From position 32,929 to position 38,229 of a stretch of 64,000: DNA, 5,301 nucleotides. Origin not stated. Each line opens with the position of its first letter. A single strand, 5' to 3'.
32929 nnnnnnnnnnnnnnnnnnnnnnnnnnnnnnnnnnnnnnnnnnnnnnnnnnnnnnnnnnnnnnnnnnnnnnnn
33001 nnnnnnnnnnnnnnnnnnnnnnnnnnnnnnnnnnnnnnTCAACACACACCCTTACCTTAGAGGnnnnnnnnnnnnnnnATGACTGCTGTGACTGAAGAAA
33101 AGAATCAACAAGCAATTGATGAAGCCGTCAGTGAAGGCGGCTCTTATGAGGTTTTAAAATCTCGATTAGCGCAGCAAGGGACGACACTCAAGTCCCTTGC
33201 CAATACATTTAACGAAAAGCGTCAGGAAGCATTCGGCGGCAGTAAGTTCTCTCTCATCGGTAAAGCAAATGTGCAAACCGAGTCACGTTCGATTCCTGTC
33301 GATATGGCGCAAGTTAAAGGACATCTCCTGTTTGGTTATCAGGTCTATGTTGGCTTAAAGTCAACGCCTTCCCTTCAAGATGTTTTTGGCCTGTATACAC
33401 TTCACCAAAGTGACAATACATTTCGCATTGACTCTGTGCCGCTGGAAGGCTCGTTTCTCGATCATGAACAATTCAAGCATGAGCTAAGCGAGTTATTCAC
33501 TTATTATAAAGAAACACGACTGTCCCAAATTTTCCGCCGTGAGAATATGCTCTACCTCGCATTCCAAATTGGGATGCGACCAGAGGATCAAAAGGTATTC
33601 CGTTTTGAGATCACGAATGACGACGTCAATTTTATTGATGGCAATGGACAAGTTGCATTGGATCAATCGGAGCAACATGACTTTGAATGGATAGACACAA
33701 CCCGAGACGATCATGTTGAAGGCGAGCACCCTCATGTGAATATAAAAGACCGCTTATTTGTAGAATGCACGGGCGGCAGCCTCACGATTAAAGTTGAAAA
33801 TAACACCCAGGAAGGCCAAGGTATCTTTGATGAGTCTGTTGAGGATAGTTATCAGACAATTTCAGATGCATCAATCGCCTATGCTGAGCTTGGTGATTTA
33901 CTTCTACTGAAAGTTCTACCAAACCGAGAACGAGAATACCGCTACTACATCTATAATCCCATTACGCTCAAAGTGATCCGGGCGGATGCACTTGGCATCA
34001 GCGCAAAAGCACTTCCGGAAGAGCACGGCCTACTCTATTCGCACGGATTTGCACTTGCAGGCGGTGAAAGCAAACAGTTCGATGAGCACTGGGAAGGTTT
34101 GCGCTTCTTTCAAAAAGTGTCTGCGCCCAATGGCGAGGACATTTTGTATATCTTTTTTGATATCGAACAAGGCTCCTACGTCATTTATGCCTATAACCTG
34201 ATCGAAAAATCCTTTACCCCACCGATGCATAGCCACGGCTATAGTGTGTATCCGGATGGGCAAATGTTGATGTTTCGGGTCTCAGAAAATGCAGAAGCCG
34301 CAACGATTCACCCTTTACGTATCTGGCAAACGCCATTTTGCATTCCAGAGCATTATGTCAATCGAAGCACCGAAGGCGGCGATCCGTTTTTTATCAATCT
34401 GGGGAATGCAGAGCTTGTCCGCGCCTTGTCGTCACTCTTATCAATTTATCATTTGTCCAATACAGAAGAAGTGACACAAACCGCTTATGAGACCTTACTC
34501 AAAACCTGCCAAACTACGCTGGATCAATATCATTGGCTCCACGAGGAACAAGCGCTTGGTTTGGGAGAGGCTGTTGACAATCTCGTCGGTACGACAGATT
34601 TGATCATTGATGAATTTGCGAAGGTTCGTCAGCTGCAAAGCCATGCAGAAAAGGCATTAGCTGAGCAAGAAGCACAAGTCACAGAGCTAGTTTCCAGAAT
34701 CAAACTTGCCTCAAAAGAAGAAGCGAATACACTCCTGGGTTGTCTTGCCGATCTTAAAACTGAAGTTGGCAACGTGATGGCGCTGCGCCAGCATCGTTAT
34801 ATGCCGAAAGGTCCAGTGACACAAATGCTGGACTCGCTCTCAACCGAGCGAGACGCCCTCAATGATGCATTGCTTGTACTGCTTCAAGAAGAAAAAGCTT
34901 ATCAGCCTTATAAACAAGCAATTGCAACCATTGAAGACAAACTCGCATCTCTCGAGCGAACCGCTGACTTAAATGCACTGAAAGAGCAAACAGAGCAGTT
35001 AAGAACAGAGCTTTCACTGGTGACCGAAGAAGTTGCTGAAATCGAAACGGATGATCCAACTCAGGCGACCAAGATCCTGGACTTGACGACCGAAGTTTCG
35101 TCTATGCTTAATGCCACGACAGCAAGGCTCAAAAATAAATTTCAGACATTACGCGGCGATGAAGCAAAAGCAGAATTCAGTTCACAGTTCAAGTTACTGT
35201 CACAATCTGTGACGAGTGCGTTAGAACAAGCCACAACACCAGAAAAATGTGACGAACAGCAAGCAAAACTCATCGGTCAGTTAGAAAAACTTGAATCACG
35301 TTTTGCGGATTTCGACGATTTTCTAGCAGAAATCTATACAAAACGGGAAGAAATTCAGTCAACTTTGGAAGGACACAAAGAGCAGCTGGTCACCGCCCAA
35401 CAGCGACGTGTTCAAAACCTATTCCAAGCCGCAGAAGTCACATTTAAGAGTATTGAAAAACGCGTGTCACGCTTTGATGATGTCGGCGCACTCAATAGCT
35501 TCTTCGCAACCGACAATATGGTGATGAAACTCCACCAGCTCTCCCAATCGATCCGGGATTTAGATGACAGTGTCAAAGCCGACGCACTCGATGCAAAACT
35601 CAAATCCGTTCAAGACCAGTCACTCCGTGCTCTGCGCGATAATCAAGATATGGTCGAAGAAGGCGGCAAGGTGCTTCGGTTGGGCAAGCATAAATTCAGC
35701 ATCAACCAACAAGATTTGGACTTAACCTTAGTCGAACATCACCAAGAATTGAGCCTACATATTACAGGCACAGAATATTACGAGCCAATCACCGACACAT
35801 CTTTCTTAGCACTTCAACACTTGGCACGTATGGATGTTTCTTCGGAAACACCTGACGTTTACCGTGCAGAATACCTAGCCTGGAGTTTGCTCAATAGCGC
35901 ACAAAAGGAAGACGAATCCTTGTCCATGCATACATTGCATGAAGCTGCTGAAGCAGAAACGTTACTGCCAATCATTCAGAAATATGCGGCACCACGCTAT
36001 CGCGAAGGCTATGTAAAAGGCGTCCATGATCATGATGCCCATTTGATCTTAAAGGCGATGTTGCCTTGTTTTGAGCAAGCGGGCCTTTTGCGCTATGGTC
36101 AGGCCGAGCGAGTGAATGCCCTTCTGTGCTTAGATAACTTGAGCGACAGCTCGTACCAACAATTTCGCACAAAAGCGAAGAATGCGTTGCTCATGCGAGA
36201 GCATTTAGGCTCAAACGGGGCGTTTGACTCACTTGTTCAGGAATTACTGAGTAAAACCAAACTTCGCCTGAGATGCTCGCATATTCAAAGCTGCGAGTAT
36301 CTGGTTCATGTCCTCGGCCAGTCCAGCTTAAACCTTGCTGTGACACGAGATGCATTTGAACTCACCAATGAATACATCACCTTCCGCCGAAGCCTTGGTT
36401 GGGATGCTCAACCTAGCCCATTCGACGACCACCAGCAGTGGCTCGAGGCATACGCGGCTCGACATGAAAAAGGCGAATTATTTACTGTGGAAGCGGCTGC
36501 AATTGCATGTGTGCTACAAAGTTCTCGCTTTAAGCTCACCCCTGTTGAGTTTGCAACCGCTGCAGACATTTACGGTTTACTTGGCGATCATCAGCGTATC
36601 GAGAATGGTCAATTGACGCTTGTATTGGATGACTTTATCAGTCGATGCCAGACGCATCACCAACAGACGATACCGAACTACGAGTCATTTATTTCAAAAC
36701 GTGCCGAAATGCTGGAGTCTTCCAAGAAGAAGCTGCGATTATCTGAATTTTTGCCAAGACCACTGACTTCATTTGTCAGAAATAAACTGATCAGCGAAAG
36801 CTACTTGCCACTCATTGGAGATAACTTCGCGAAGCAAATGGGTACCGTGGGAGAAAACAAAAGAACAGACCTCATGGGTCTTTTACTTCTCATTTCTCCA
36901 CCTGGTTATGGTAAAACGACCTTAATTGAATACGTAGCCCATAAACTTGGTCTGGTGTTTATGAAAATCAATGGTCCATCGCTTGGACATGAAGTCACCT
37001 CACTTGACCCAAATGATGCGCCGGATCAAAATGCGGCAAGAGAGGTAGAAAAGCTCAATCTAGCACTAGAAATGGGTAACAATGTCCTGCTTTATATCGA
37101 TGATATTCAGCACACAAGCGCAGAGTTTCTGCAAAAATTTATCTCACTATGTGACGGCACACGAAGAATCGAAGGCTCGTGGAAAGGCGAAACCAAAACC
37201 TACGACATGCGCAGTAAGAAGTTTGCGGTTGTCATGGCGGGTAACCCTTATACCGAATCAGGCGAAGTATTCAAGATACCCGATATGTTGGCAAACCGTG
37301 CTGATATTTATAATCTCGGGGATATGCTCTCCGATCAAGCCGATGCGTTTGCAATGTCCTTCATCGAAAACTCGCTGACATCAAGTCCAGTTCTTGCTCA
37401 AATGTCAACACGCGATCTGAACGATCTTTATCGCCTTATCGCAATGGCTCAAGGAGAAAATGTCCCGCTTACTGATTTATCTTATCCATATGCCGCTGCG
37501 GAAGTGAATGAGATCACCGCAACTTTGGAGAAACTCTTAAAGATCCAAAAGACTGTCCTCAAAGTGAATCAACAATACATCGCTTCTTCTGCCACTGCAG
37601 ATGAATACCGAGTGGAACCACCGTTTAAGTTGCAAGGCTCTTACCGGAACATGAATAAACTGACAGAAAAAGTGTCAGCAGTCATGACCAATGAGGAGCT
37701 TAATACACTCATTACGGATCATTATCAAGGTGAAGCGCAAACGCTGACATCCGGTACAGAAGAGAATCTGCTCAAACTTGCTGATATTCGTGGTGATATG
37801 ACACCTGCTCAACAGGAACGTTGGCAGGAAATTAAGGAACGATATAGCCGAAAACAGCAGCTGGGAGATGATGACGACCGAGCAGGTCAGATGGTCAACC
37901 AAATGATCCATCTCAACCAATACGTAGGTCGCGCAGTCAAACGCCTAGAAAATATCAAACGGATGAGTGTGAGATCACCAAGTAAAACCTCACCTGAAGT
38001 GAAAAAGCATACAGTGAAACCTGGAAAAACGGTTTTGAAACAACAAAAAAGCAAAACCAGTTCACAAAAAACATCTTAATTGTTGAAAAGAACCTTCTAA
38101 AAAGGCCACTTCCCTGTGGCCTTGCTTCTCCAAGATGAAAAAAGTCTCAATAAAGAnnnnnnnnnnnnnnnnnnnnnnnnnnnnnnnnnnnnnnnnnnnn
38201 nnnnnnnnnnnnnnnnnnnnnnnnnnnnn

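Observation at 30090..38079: NfeD/YqiJ-like - flotillin - giant AAA_5 ATPase three-gene operon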

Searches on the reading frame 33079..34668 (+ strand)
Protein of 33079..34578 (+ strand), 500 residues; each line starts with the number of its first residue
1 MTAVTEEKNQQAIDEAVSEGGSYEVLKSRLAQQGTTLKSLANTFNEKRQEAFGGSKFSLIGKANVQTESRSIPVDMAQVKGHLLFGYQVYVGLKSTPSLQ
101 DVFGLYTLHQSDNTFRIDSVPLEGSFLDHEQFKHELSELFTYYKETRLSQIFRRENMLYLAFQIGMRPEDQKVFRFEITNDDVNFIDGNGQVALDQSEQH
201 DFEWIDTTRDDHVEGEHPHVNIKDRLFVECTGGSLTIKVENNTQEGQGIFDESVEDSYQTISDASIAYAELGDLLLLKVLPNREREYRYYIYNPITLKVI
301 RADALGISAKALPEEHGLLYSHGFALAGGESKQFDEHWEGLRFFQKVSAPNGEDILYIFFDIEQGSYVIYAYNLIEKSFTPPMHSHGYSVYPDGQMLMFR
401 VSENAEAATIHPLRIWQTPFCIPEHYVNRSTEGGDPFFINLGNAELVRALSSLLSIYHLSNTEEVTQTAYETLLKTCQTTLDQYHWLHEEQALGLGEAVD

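Call 27: search_protein_representatives(protein=window:33079-34578:+)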
Query: 500 residues. Proteins with E-value up to 0.001 (for the whole library): 600; up to 1e-10: 416; up to 1e-30: 191. The best 150 are listed.
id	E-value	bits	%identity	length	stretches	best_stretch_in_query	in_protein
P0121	3.2e-152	524.1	47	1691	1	8-491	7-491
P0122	2.1e-133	462.0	42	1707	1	7-491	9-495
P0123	4.8e-130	450.9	42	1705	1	9-497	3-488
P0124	1.6e-126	439.3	43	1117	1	8-499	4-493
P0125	7.9e-122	423.9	41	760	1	10-495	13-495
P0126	1.1e-121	423.4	40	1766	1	7-490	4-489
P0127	2.1e-120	419.2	43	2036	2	110-496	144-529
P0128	2.3e-118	412.4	39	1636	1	13-497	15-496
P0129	5.9e-118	411.1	46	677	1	10-435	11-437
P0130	2.0e-117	409.3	40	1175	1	16-492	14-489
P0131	7.4e-116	404.2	40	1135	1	19-493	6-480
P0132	2.0e-115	402.7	40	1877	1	11-491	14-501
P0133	8.6e-115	400.6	39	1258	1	14-495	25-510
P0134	1.3e-114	400.0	42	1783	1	14-492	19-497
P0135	1.6e-113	396.5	38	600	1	10-497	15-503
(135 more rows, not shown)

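Call 61: predict_structure(alignment_id=A4)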
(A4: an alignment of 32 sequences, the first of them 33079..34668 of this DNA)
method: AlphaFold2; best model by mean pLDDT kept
length: 530 residues; sequences in the alignment: 32
mean_pLDDT: 87.8   pTM: 0.85
mean pLDDT of the five models: 87.8, 87.2, 86.0, 85.8, 85.5
residues with pLDDT >= 90: 330; 70-90: 160; 50-70: 22; < 50: 18
segments of 3 or more residues with pLDDT < 50: 1-9, 13-19
pLDDT, mean of each block of 10 residues (from residue 1): 42 48 86 96 93 83 91 93 89 73 94 91 94 93 88 92 87 93 92 82 94 87 90 87 65 91 93 95 95 91 95 94 91 89 93 93 91 93 93 93 83 93 81 78 93 93 81 94 95 95 94 84 82
secondary structure, 60 per line:
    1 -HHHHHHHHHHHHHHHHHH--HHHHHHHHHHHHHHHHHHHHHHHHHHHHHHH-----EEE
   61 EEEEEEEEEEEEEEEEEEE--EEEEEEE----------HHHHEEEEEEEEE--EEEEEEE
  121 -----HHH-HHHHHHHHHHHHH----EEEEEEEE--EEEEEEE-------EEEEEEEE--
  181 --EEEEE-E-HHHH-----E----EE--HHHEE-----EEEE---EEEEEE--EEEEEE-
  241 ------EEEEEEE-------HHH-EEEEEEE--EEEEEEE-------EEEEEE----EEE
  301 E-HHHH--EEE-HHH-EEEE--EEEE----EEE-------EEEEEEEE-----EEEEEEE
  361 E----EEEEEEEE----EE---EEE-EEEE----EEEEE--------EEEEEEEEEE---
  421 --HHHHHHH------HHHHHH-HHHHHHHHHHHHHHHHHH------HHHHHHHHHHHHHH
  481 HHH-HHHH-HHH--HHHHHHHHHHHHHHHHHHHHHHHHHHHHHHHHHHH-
elements in order: H2-19 H22-52 E58-79 E82-88 H99-102 E103-111 E114-120 H130-142 E147-154 E157-163 E171-178 E183-187 H191-194 E219-222 E226-231 E234-239 E247-253 E265-271 E274-280 E288-293 E298-301 H303-306 E309-311 E317-320 E323-326 E331-333 E341-348 E354-361 E366-373 E383-385 E387-390 E395-399 E408-417 H423-429 H436-441 H443-460 H467-483 H485-488 H495-529

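Call 83: fold_search(model_id=the predicted structure, library=pdb)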
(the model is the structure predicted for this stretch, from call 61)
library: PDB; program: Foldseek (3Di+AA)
matches with E <= 10: 958; with E <= 0.001: 92
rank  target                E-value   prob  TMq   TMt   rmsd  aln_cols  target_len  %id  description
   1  7sse_A                1.3e-06  1.00  0.25  0.40  15.5       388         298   10  Crystal structure of the WDR domain of human DCAF1 in complex with CYCA-117-70 (released 2021-12-15)
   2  8pu0_A                1.8e-06  1.00  0.23  0.13  16.5       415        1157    8  Cryo-EM structure of human Elp123 in complex with tRNA, desulpho-CoA, 5'-deoxyadenosine and methionine (released 2024-04-17)
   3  8f8e_B                2.5e-06  1.00  0.26  0.40  14.5       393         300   10  Crystal structure of the WDR domain of human DCAF1 in complex with OICR-8268 compound (released 2023-03-01)
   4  4h5i_B                2.7e-06  1.00  0.21  0.29  16.4       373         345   12  Crystal Structure of the Guanine Nucleotide Exchange Factor Sec12 (P1 form) (released 2012-11-07)
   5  5tik_C                4.2e-06  1.00  0.18  0.26  17.9       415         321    8  Structural basis for inhibition of erythrocyte invasion by antibodies to Plasmodium falciparum protein CyRPA (released 2017-03-01)
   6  7mq8_LQ               4.2e-06  0.84  0.11  0.08  34.4       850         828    7  Cryo-EM structure of the human SSU processome, state pre-A1 (released 2021-09-22)
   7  12dl_HA               5.1e-06  1.00  0.23  0.31  16.8       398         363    9  Native structure of the cytoplasmic lattice (CPL) asymmetric unit from mouse MII eggs (released 2026-04-08)
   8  8hmc_B                8.3e-06  1.00  0.25  0.13  16.0       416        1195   10  base module state 1 of Tetrahymena IFT-A (released 2023-06-14)
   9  5tik_B                1.1e-05  1.00  0.19  0.27  17.8       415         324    8  Structural basis for inhibition of erythrocyte invasion by antibodies to Plasmodium falciparum protein CyRPA (released 2017-03-01)
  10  9e2g_2C               1.2e-05  0.90  0.12  0.10  28.1       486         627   10  Cryo-EM structure of 48 nm repeat of microtubule doublet from T. brucei flagellum (released 2025-03-12)
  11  8y6b_D                1.3e-05  1.00  0.23  0.23  15.8       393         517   10  Structure of human LGI1-ADAM22 complex in space group P212121 (released 2024-02-14)
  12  6rxt_UO               1.8e-05  0.96  0.15  0.15  31.4       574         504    9  Cryo-EM structure of the 90S pre-ribosome (Kre33-Noc4) from Chaetomium thermophilum, state A (released 2019-08-14)
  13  8i7o_P1               1.9e-05  0.77  0.10  0.09  22.4       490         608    9  In situ structure of axonemal doublet microtubules in mouse sperm with 16-nm repeat (released 2023-10-11)
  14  9e5c_7h               2.2e-05  0.99  0.19  0.17  29.7       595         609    8  Cryo-EM structure of 96 nm repeat of microtubule doublet from T. brucei flagellum (released 2025-03-12)
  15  9n73_LI               2.5e-05  0.97  0.18  0.16  29.4       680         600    8  SSU processome maturation and disassembly, State G (released 2025-10-29)
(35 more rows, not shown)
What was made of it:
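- Beta-propeller model (calls 61, 83).
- Tried and rejected: Foldseek was needed to see the propeller (call 83).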

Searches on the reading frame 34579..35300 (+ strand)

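Call 84: search_protein_families(library=pfam, proteins=[window:34579-35300:+], max_evalue=10)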
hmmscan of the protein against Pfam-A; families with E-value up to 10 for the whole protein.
window:34579-35300:+ (240 aa): 20 families
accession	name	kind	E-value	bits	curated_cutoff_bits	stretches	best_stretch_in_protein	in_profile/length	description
PF25472.1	DUF7902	-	8.1e-18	64.9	26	1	106-188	1-83/85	Domain of unknown function (DUF7902)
PF18035.6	Bap31_Bap29_C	-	0.0069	16.8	30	1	115-159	3-44/52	Bap31/Bap29 cytoplasmic coiled-coil domain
PF12325.13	TMF_TATA_bd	-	0.024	15.2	29.1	1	81-141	32-94/115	TATA element modulatory factor 1 TATA binding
PF07303.18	Occludin_ELL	-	0.057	14.6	31.2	1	86-154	33-98/101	Occludin homology domain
PF10046.14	BLOC1_2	-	0.057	14.2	33.4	1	86-141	38-91/96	Biogenesis of lysosome-related organelles complex-1 subunit 2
PF06009.19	Laminin_II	-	0.1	13.1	33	1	115-199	5-86/138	Laminin Domain II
PF10805.13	DUF2730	-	0.13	12.8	24.9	1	110-157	44-91/102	Protein of unknown function (DUF2730)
PF11795.13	DUF3322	-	0.22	12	22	1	14-71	110-167/190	Uncharacterized protein conserved in bacteria N-term (DUF3322)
PF25151.1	TPR_Trm732_C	-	0.26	11.6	27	1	13-59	110-156/159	Trm732, C-terminal TPR repeats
PF04513.17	Baculo_PEP_C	-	0.27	11.7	38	2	15-67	53-105/140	Baculovirus polyhedron envelope protein, PEP, C terminus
PF12700.13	HlyD_2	-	0.29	10.2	25.1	1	95-178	87-168/416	HlyD family secretion protein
PF05377.16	FlaC_arch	-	0.46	11.4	27.8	1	115-154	2-39/55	Flagella accessory protein C (FlaC)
PF07743.18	HSCB_C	-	0.69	10.8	22.1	1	149-199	13-59/74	HSCB C-terminal oligomerisation domain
PF11559.13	ADIP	-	1.3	9.5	34.3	1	112-182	55-126/151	Afadin- and alpha -actinin-Binding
PF12296.13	HsbA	-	2.1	9.3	33.5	0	111-211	4-112/121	Hydrophobic surface binding protein A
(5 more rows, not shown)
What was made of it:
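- Tried and rejected: (7) Relaxed Pfam scanning of the middle region (aa 691-1260) gave only sub-threshold coiled-coil noise (call 84).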

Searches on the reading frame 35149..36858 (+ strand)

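Call 84: search_protein_families(library=pfam, proteins=[window:35149-36858:+], max_evalue=10)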
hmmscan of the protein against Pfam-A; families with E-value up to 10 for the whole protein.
window:35149-36858:+ (570 aa): 4 families
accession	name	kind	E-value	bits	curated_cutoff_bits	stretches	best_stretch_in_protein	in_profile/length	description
PF24617.1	POF1B_HlH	-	0.029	15.3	27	1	55-96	3-44/84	POF1B helix-loop-helix domain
PF06295.17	ZapG-like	-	0.036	14.6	33.5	1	25-99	24-96/123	Z-ring associated protein G-like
PF16455.10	UBD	-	0.18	12.4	27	1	57-115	28-86/103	Ubiquitin-binding domain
PF24481.2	CT398_CC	-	0.34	11.2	27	1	37-106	82-150/180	CT398-like coiled coil hairpin domain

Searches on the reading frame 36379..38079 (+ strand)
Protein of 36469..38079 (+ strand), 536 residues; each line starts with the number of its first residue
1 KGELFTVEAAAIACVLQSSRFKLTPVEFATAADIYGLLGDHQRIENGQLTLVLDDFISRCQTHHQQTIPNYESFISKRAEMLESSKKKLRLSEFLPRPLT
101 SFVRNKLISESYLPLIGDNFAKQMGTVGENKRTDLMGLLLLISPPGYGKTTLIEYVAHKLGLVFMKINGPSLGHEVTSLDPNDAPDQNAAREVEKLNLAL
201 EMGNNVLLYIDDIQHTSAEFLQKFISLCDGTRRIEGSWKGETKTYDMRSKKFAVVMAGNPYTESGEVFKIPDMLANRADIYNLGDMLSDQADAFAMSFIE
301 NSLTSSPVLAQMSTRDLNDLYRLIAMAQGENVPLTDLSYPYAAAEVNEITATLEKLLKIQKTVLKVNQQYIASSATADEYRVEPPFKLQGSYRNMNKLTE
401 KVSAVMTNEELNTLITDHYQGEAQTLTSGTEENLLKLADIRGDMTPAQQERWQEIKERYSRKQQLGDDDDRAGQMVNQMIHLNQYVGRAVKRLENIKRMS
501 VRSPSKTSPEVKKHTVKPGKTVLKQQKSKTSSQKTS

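Call 39: search_solved_structures(query=window:36469-38079:+, max_evalue=1)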
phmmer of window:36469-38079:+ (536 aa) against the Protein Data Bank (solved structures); distinct sequences matched with E-value up to 1: 117 (the best 60 are shown).
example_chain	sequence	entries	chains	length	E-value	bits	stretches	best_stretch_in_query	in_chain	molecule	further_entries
8rhn_K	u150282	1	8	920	2.4e-05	26.7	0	139-175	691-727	ATPase family gene 2 protein homolog A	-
9lgo_A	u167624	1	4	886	0.00014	24.2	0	139-175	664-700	ATPase family gene 2 protein homolog A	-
7wub_C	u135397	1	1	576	0.00014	24.2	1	139-178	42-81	Transitional endoplasmic reticulum ATPase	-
6chs_H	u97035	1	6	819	0.00014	24.2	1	139-196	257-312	Putative cell division control protein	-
7wub_D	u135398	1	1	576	0.00014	24.2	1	139-178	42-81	Transitional endoplasmic reticulum ATPase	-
5vc7_A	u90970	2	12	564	0.00016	24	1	139-172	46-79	VCP-like ATPase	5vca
6mck_A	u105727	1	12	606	0.00016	24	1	139-178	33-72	Transitional endoplasmic reticulum ATPase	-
7swl_A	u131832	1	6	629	0.00022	23.5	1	105-172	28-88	Rix7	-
7rlj_A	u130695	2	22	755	0.00027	23.3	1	139-178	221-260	Transitional endoplasmic reticulum ATPase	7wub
8yka_A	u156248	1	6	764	0.00028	23.2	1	139-178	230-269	Transitional endoplasmic reticulum ATPase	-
5g4f_A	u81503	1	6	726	0.00028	23.2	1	139-172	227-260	VCP-LIKE ATPASE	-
5g4g_A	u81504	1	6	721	0.00029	23.2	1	139-172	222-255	VCP-LIKE ATPASE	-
5c18_A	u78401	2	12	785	0.00029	23.2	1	139-178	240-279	Transitional endoplasmic reticulum ATPase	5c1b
9bji_A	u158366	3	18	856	0.0003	23.1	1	139-172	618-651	Nuclear valosin-containing protein-like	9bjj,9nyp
7y4w_A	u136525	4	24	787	0.0003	23.1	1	139-178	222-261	Transitional endoplasmic reticulum ATPase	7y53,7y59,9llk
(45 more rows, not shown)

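Call 63: predict_structure(alignment_id=A5)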
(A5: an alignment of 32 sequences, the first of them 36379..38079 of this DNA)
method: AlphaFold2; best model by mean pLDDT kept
length: 566 residues; sequences in the alignment: 32
mean_pLDDT: 77.4   pTM: 0.56
mean pLDDT of the five models: 77.4, 77.1, 73.4, 72.3, 70.9
residues with pLDDT >= 90: 121; 70-90: 305; 50-70: 98; < 50: 42
segments of 3 or more residues with pLDDT < 50: 124-126, 532-566
pLDDT, mean of each block of 10 residues (from residue 1): 64 82 87 86 83 75 82 84 79 86 87 73 52 73 83 76 70 75 86 91 91 94 94 91 87 82 86 88 85 66 59 58 84 88 87 94 92 94 94 83 60 65 87 91 90 76 81 85 79 62 62 76 70 39 33 30 33
secondary structure, 60 per line:
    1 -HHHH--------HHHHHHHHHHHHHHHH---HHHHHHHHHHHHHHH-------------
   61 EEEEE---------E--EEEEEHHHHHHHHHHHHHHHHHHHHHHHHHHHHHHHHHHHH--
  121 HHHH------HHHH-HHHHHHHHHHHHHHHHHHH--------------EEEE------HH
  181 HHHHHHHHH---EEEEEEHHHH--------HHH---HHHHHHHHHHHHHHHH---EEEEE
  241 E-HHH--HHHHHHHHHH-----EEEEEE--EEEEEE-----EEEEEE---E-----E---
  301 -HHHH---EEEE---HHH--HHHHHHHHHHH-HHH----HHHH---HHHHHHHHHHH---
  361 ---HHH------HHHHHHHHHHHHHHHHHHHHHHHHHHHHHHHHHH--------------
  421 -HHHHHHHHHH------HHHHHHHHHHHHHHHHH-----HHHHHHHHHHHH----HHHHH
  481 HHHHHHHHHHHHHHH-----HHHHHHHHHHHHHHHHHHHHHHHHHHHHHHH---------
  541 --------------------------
elements in order: H2-5 H14-29 H33-47 E61-65 E78-82 H83-118 H121-124 H131-134 H136-154 E169-172 H179-189 E193-198 H199-202 H217-232 E236-241 H248-257 E263-268 E271-276 E282-287 H302-305 E309-312 H321-331 H340-343 H347-357 H373-406 H422-431 H438-454 H460-471 H476-495 H501-531
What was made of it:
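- On MoxR-class AAA+ (AAA_5): Model pLDDT 77, pTM 0.56 (call 63).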
